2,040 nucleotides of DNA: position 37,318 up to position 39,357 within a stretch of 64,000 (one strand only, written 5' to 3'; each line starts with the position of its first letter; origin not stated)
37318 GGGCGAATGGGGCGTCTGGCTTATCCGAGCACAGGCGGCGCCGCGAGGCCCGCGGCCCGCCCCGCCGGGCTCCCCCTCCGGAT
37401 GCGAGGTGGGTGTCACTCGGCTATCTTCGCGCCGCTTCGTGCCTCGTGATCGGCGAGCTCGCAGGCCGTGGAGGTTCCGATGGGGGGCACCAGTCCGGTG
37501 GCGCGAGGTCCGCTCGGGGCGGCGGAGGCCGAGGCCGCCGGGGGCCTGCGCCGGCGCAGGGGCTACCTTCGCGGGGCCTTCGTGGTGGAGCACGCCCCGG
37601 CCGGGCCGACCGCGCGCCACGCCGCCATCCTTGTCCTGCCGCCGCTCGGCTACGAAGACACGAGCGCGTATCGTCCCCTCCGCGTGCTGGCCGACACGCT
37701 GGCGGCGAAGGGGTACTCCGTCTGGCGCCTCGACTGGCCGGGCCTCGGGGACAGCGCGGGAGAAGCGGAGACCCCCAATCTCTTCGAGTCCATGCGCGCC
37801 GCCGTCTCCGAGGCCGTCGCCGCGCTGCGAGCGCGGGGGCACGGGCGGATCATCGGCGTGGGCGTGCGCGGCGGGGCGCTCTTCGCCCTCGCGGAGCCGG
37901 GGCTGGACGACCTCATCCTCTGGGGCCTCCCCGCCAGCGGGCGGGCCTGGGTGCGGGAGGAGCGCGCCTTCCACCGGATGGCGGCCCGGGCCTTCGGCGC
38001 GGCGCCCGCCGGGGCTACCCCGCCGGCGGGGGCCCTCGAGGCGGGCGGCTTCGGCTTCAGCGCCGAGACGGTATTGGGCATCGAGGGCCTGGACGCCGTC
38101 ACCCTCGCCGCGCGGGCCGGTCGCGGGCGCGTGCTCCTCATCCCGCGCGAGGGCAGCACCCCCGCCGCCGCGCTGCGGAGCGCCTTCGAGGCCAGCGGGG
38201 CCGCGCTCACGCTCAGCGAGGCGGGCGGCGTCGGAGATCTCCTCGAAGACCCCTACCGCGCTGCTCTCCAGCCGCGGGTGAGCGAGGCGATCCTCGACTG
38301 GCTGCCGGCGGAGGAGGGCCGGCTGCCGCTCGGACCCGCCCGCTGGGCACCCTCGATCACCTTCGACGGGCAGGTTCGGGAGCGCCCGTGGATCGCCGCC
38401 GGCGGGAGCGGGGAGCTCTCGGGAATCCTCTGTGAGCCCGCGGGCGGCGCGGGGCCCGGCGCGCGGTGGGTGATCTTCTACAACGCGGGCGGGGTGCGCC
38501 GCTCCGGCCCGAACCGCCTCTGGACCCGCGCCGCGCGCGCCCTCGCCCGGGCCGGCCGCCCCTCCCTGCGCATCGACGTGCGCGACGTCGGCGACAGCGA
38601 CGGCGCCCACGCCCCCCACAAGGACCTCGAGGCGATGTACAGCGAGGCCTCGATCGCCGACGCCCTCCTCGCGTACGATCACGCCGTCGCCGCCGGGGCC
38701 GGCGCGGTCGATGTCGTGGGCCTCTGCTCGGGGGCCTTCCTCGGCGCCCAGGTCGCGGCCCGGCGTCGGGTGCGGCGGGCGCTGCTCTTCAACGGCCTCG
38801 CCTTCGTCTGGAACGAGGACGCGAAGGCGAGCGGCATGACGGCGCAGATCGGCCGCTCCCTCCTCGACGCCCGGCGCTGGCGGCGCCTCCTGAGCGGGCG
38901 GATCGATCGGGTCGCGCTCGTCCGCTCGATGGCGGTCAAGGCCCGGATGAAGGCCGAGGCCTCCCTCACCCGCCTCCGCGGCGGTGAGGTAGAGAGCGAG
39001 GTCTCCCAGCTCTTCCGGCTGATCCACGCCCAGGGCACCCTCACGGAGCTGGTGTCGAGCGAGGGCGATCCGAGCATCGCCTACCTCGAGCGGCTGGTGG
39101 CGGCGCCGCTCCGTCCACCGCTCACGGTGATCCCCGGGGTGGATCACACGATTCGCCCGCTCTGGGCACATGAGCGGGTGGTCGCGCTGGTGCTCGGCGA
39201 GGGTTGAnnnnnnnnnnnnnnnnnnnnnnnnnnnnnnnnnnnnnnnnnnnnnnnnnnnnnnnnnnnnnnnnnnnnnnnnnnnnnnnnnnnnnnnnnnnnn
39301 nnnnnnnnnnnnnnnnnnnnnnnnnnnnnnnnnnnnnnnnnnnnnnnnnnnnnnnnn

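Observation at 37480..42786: Carrier-protein aminoacylation cassette (aaRS-like ligase, ACP, ACAD-like flavoenzyme, DUF1839-like protein, tandem hydrolase) attached to a Wzx/Wzy polysaccharide locus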

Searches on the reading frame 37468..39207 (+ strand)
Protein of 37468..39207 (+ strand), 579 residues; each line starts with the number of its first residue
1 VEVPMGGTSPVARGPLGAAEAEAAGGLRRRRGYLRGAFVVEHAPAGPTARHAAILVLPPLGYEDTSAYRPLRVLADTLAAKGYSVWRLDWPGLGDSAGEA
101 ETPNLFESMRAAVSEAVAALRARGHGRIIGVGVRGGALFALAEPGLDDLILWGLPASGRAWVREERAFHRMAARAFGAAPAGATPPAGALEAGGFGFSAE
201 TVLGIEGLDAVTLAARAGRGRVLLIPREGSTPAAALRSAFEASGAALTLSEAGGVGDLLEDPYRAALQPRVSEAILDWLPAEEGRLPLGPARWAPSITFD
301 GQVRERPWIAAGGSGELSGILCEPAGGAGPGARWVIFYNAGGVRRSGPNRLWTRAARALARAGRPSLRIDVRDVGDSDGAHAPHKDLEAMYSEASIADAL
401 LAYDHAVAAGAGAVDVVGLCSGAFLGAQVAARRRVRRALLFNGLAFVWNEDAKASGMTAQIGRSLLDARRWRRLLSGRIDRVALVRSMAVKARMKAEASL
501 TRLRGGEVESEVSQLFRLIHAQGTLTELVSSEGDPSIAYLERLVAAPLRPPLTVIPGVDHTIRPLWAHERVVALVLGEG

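Call 5: search_protein_families(library=pfam, proteins=[window:37468-39207:+], max_evalue=0.01)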
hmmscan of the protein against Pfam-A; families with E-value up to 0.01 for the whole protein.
window:37468-39207:+ (579 aa): 3 families
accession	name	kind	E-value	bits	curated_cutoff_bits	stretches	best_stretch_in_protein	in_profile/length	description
PF00561.26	Abhydrolase_1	-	1.9e-08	34.7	25.8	1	351-454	15-115/245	alpha/beta hydrolase fold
PF12146.15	Hydrolase_4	-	2.3e-07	30.8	27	1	74-127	23-76/239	Serine aminopeptidase, S33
PF12697.13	Abhydrolase_6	-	0.00021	22.5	26.3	1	350-573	12-216/217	Alpha/beta hydrolase family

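Call 6: search_protein_families(library=ncbifam, proteins=[window:37468-39207:+], max_evalue=0.01)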
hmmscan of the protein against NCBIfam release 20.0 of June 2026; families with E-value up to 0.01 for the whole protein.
window:37468-39207:+ (579 aa): 2 families
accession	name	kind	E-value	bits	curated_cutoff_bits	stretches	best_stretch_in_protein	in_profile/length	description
TIGR03100.1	hydr1_PEP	hypoth_equivalog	4.2e-20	72.2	168.45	2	315-492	12-180/274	hydrolase 1, exosortase A system-associated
TIGR03101.1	hydr2_PEP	hypoth_equivalog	3.8e-19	69.2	202.75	2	37-164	12-142/266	hydrolase 2, exosortase A system-associated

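Call 48: search_solved_structures(query=window:37468-39207:+, max_evalue=0.1, show_alignments=2)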
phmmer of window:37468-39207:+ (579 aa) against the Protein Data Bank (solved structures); distinct sequences matched with E-value up to 0.1: 4.
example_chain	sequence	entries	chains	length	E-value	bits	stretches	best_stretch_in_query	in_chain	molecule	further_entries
9pjb_A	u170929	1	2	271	0.00079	21.3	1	336-443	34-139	MHETase MHT043-5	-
8b4u_A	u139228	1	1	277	0.006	18.4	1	335-443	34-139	Alpha/beta hydrolase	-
5cml_A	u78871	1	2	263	0.036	15.9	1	72-142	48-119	OsmC family protein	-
9w30_A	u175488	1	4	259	0.073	14.8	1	334-433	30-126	Alpha/beta superfamily hydrolase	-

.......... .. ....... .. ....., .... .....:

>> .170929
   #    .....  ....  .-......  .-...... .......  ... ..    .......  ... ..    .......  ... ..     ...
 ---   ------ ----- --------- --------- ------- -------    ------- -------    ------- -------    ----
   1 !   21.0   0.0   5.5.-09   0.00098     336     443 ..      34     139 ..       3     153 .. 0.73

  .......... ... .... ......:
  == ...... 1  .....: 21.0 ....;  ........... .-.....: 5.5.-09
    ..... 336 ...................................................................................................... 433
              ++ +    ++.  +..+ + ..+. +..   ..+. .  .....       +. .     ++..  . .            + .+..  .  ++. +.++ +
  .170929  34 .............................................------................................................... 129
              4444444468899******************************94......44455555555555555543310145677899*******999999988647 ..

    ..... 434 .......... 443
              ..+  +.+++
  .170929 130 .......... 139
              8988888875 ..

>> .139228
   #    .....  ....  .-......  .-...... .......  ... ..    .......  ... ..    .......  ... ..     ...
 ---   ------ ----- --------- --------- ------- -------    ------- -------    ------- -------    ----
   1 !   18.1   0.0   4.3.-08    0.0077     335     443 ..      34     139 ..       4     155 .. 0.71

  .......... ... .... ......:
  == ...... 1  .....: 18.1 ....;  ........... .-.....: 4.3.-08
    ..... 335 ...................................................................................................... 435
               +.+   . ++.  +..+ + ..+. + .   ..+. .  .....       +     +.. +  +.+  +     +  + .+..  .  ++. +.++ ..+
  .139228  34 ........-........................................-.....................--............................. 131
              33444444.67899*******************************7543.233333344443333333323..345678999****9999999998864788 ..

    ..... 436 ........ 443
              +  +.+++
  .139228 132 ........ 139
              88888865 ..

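Call 72: find_homologous_proteins(query=window:37468-39207:+, max_evalue=0.00001)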
Query window:37468-39207:+ (579 aa): 118 proteins with E <= 0.00001 among 8000 candidates.
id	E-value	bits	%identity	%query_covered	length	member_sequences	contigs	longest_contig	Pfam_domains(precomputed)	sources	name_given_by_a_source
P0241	0.0e+0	1233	100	99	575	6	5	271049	PF00561.27,PF12146.16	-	-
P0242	9.9e-193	660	60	95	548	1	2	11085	PF00561.27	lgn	-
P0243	1.9e-192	659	61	95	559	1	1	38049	PF00561.27,PF12146.16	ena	-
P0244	5.7e-192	657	58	95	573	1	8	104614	-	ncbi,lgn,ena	-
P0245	2.3e-191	655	58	95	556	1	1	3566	PF12697.14,PF00561.27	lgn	-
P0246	3.8e-191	655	60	95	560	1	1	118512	PF12697.14,PF00561.27,PF12146.16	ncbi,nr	ncbi:MAG: alpha/beta fold hydrolase [Pseudomonadota bacterium]|nr:alpha/beta fold hydrolase [Pseudom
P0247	2.4e-190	652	61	95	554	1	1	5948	-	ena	-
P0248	2.7e-190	652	62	93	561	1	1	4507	PF00561.27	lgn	-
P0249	1.1e-189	650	60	95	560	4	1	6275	PF00561.27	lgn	-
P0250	5.3e-189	648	58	96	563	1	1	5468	-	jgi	jgi:hypothetical protein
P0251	5.7e-189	648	58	96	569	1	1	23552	PF00561.27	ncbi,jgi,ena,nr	ncbi:MAG TPA: hypothetical protein VNV60_11250 [Holophagaceae bacterium]|nr:hypothetical protein [Ho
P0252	1.3e-188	646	57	95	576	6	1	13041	-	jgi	jgi:alpha/beta superfamily hydrolase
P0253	4.2e-188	645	60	95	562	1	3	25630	-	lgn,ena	-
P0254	1.2e-187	643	57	95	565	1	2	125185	-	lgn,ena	-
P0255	2.3e-187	642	58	95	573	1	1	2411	-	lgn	-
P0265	2.6e-185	635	57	97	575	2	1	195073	-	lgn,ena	-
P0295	1.1e-175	604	58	96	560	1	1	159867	-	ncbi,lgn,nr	ncbi:MAG: hypothetical protein H6742_16690 [Alphaproteobacteria bacterium]|nr:hypothetical protein [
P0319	8.0e-159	548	55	92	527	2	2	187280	-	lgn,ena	-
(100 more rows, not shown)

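Call 78: find_encoding_contigs(protein=P0295, flank=10000, max_places=1)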
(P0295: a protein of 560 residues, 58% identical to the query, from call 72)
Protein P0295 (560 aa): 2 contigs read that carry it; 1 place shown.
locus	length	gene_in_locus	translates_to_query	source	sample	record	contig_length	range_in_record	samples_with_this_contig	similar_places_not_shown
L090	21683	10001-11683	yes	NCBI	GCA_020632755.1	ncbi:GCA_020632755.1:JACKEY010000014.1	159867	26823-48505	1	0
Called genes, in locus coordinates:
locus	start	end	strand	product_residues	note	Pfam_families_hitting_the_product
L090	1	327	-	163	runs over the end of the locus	PF07638:Sigma70_ECF, PF08281:Sigma70_r4_2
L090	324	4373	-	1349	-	PF00069:Pkinase, PF07714:PK_Tyr_Ser-Thr, PF03109:ABC1, PF01839:FG-GAP (faint)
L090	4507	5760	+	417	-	PF21926:FeeM, PF00027:cNMP_binding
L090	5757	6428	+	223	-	PF01209:Ubie_methyltran, PF13489:Methyltransf_23, PF13649:Methyltransf_25, PF13847:Methyltransf_31, PF08241:Methyltransf_11, PF08242:Methyltransf_12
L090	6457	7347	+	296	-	PF05721:PhyH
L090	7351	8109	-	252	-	PF01925:TauE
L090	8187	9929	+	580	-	PF05787:PhoX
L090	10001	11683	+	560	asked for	-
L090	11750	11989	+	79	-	PF00550:PP-binding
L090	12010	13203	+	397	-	PF02771:Acyl-CoA_dh_N, PF02770:Acyl-CoA_dh_M (weak)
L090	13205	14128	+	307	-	-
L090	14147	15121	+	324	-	PF08893:DUF1839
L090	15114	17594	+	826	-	-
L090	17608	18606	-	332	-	PF00106:adh_short (weak), PF01073:3Beta_HSD, PF01370:Epimerase, PF02719:Polysacc_synt_2, PF04321:RmlD_sub_bind, PF05368:NmrA, PF13460:NAD_binding_10, PF16363:GDP_Man_Dehyd, +1 more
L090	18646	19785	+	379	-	PF13439:Glyco_transf_4, PF20706:GT4-conflict, PF00534:Glycos_transf_1, PF13692:Glyco_trans_1_4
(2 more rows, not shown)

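Call 79: find_encoding_contigs(protein=P0265, flank=10000, max_places=1)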
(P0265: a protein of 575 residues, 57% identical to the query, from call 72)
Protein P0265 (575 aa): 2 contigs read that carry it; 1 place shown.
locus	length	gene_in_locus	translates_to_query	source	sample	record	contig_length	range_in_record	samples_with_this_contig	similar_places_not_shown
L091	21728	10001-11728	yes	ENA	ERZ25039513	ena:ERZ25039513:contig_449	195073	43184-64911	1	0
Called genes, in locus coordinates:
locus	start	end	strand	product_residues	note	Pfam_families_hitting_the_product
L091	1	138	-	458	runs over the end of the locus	PF03023:MurJ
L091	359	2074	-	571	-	-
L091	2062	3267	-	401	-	PF13439:Glyco_transf_4, PF13579:Glyco_trans_4_4, PF20706:GT4-conflict, PF00534:Glycos_transf_1, PF13692:Glyco_trans_1_4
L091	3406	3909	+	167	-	PF00132:Hexapep, PF14602:Hexapep_2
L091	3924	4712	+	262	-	PF01522:Polysacc_deac_1 (weak), PF10096:DUF2334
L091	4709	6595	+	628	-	PF13439:Glyco_transf_4, PF13579:Glyco_trans_4_4, PF00534:Glycos_transf_1, PF13692:Glyco_trans_1_4, PF13524:Glyco_trans_1_2 (weak), PF10096:DUF2334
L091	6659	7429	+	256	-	PF13439:Glyco_transf_4, PF13477:Glyco_trans_4_2 (weak), PF13579:Glyco_trans_4_4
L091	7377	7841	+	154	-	PF00534:Glycos_transf_1, PF13692:Glyco_trans_1_4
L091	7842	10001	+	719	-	PF13439:Glyco_transf_4, PF13579:Glyco_trans_4_4, PF20706:GT4-conflict (weak), PF00534:Glycos_transf_1, PF13692:Glyco_trans_1_4, PF01522:Polysacc_deac_1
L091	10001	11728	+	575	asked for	-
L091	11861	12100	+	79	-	PF00550:PP-binding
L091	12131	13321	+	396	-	PF02771:Acyl-CoA_dh_N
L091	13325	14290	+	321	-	PF00587:tRNA-synt_2b (faint)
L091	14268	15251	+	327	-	PF08893:DUF1839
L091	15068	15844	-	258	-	-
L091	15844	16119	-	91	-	-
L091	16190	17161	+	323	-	-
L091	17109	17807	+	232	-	PF17753:Ig_mannosidase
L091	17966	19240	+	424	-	PF03446:NAD_binding_2 (weak), PF03721:UDPG_MGDP_dh_N, PF00984:UDPG_MGDP_dh, PF03720:UDPG_MGDP_dh_C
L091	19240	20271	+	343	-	PF01073:3Beta_HSD, PF01370:Epimerase, PF02719:Polysacc_synt_2, PF04321:RmlD_sub_bind (weak), PF07993:NAD_binding_4 (weak), PF13460:NAD_binding_10 (weak), PF16363:GDP_Man_Dehyd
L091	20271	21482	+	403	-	PF13439:Glyco_transf_4 (weak), PF13477:Glyco_trans_4_2 (weak), PF13579:Glyco_trans_4_4, PF20706:GT4-conflict, PF00534:Glycos_transf_1, PF13692:Glyco_trans_1_4, PF13524:Glyco_trans_1_2 (weak)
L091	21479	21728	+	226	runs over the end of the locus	PF13649:Methyltransf_25 (weak)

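Call 80: find_encoding_contigs(protein=P0319, flank=10000, max_places=1)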
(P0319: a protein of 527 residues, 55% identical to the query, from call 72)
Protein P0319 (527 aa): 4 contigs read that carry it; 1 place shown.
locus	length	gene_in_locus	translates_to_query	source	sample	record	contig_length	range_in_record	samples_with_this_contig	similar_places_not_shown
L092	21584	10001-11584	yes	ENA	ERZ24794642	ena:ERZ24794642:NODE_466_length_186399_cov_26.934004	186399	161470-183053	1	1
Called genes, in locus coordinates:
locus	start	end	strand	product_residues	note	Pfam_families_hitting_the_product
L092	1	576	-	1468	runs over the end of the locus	PF00270:DEAD, PF04851:ResIII, PF00271:Helicase_C, PF19306:WHD_Lhr, PF08494:DEAD_assoc, PF23236:WHD_2nd_Lhr, PF23235:WHD_3rd_Lhr, PF23234:WHD_4th_Lhr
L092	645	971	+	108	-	PF00581:Rhodanese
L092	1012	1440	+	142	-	-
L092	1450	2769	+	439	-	PF02746:MR_MLE_N, PF13378:MR_MLE_C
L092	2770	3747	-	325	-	PF01571:GCV_T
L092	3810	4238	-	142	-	PF00583:Acetyltransf_1, PF13508:Acetyltransf_7 (weak)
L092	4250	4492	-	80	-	PF00550:PP-binding (weak)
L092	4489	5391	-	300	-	PF04909:Amidohydro_2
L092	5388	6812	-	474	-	PF00501:AMP-binding, PF13193:AMP-binding_C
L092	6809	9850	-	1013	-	PF00501:AMP-binding, PF13193:AMP-binding_C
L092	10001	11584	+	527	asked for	-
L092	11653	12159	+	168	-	-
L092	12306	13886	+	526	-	-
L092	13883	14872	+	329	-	PF20030:bpMoxR, PF00004:AAA (faint), PF07726:AAA_3, PF07728:AAA_5, PF17863:AAA_lid_2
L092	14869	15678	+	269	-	PF01882:DUF58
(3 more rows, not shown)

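Call 81: predict_structure(alignment_id=A4)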
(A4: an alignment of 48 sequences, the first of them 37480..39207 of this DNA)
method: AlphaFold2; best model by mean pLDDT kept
length: 575 residues; sequences in the alignment: 48
mean_pLDDT: 91.8   pTM: 0.91
mean pLDDT of the five models: 91.8, 90.8, 90.4, 89.3, 88.5
residues with pLDDT >= 90: 453; 70-90: 91; 50-70: 11; < 50: 20
segments of 3 or more residues with pLDDT < 50: 1-20
pLDDT, mean of each block of 10 residues (from residue 1): 39 43 92 98 96 97 97 97 97 94 98 97 98 98 98 98 92 86 92 96 98 90 95 97 97 94 97 89 93 95 96 97 96 94 95 98 96 92 89 97 98 97 98 97 86 71 72 80 88 90 90 97 96 92 94 93 96 87
secondary structure, 60 per line:
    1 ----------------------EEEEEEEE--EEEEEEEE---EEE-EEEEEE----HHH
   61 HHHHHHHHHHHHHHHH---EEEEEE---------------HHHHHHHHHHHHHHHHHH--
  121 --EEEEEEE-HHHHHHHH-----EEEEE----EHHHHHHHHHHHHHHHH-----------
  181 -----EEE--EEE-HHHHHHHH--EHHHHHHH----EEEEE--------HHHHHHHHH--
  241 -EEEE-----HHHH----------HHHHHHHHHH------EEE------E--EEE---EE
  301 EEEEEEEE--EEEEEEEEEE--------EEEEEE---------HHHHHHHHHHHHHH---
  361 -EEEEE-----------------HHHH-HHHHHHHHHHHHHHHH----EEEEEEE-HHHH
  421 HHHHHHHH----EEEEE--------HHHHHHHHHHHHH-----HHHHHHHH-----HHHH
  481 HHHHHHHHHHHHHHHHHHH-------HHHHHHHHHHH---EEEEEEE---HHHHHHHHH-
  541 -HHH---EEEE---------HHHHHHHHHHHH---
elements in order: E23-30 E33-40 E44-46 E48-53 H58-76 E80-85 H101-118 E123-129 H131-138 E144-148 H154-169 E186-188 E191-193 H195-202 H206-212 E217-221 H230-238 E242-245 H251-254 H265-274 E281-283 E293-295 E299-308 E311-320 E329-334 H344-357 E362-366 H384-387 H389-404 E409-415 H417-428 E433-437 H446-458 H464-471 H477-499 H507-517 E521-527 H531-539 E548-551 H561-572

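Call 85: fold_search(model_id=the predicted structure, library=pdb)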
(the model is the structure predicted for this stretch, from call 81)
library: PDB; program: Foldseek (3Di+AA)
matches with E <= 10: 1755; with E <= 0.001: 1218
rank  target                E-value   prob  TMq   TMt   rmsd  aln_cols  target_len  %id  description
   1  9h0z_D                2.0e-10  1.00  0.32  0.69   5.6       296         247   15  Crystal structure of TTL[Nle], thermophilic lipase TTL from Thermoanaerobacter thermohydrosulfuricus containing non-ca (released 2025-10-29)
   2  7q4h_A                2.2e-10  1.00  0.33  0.67   5.7       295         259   14  A thermostable lipase from Thermoanaerobacter thermohydrosulfuricus in complex with PMSF (released 2023-05-10)
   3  9h0z_F                3.2e-10  1.00  0.30  0.63   8.8       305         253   14  Crystal structure of TTL[Nle], thermophilic lipase TTL from Thermoanaerobacter thermohydrosulfuricus containing non-ca (released 2025-10-29)
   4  9h0z_C                3.6e-10  1.00  0.32  0.68   5.1       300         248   15  Crystal structure of TTL[Nle], thermophilic lipase TTL from Thermoanaerobacter thermohydrosulfuricus containing non-ca (released 2025-10-29)
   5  8b4u                  4.6e-10  1.00  0.32  0.63   8.4       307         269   16  The crystal structure of PET46, a PETase enzyme from Candidatus bathyarchaeota (released 2023-08-23)
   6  7q4j_A                6.1e-10  1.00  0.32  0.65   9.1       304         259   14  A thermostable lipase from Thermoanaerobacter thermohydrosulfuricus in complex a monoacylglycerol intermediate (released 2023-05-10)
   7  6z68_A                1.0e-09  1.00  0.29  0.43   8.3       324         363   19  A novel metagenomic alpha/beta-fold esterase (released 2020-12-30)
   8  9h0z_E                1.1e-09  1.00  0.33  0.71   4.9       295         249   15  Crystal structure of TTL[Nle], thermophilic lipase TTL from Thermoanaerobacter thermohydrosulfuricus containing non-ca (released 2025-10-29)
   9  7z2x_A                1.3e-09  1.00  0.32  0.66   9.0       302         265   13  Wild-type ferulic acid esterase from Lactobacillus buchneri (released 2022-11-30)
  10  7xri_A                2.0e-09  1.00  0.31  0.66   6.4       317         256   15  Feruloyl esterase mutant -S106A (released 2023-05-17)
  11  7wwh_A                2.1e-09  1.00  0.31  0.66   7.0       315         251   16  Crystal structure of the Geobacillus thermoglucosidasius feruloyl esterase GthFAE (released 2022-03-09)
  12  8yzn                  2.3e-09  1.00  0.32  0.36   6.8       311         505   17  Crystal structural analysis of PaL (released 2024-04-17)
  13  6z68_B                2.3e-09  1.00  0.29  0.43   7.2       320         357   16  A novel metagenomic alpha/beta-fold esterase (released 2020-12-30)
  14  1jkm_A                2.9e-09  1.00  0.29  0.43   7.7       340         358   19  BREFELDIN A ESTERASE, A BACTERIAL HOMOLOGUE OF HUMAN HORMONE SENSITIVE LIPASE (released 1999-02-16)
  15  7xrh_B                3.6e-09  1.00  0.31  0.73   5.4       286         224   15  Feruloyl esterase from Lactobacillus acidophilus (released 2023-05-17)
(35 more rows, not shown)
